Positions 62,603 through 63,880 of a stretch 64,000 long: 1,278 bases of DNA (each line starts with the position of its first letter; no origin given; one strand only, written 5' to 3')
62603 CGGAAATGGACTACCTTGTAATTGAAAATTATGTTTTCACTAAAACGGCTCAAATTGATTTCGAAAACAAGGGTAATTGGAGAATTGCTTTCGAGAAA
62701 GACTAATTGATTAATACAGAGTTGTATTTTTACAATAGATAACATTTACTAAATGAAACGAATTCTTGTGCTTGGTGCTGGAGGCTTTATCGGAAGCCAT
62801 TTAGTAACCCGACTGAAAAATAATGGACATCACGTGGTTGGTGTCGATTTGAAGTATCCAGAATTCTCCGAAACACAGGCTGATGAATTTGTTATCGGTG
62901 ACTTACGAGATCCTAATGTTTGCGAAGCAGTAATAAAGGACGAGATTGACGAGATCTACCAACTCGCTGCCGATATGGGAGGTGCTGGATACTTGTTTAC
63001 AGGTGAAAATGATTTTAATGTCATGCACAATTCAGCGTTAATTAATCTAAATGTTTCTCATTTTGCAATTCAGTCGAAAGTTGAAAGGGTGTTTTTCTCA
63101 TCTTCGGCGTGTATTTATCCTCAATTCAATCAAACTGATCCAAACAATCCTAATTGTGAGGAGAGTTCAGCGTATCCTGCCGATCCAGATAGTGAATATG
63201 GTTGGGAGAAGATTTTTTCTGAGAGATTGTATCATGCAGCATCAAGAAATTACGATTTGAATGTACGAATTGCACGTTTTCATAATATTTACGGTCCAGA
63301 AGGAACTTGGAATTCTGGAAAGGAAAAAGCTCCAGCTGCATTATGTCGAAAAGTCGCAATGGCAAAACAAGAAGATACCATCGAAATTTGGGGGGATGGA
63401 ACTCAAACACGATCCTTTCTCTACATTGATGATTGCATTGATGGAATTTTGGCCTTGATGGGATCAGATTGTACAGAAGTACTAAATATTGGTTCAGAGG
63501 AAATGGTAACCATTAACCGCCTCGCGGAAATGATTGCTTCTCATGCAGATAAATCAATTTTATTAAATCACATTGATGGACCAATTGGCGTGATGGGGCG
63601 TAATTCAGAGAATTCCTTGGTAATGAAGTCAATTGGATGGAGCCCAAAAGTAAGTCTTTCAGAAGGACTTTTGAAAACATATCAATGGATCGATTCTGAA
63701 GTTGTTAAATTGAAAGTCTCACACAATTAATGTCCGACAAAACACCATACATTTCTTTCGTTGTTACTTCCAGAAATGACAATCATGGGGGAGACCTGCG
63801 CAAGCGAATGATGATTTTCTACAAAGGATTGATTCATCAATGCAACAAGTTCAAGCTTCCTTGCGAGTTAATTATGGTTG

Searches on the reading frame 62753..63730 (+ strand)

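Call 14: search_protein_families(library=pfam, proteins=[window:62753-63730:+], max_evalue=0.001)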
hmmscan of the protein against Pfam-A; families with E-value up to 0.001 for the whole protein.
window:62753-63730:+ (325 aa): 7 families
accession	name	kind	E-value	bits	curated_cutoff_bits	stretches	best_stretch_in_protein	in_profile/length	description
PF01370.27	Epimerase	-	8.9e-48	163.2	20.9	1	4-247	1-240/240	NAD dependent epimerase/dehydratase family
PF16363.11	GDP_Man_Dehyd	-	1.3e-25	91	27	1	5-272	1-273/332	GDP-mannose 4,6 dehydratase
PF01073.25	3Beta_HSD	-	3.8e-07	29.8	22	1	5-183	1-185/280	3-beta hydroxysteroid dehydrogenase/isomerase family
PF13460.12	NAD_binding_10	-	3.6e-05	24.2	27.2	1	8-126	1-110/184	NAD(P)H-binding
PF07993.18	NAD_binding_4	-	0.00014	21.5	20.1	0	100-190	118-219/258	Male sterility protein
PF02719.21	Polysacc_synt_2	-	0.00024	20.8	20.2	0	4-117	1-127/293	Polysaccharide biosynthesis protein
PF04321.23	RmlD_sub_bind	-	0.00025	20.6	27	1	3-73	2-60/287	RmlD substrate binding domain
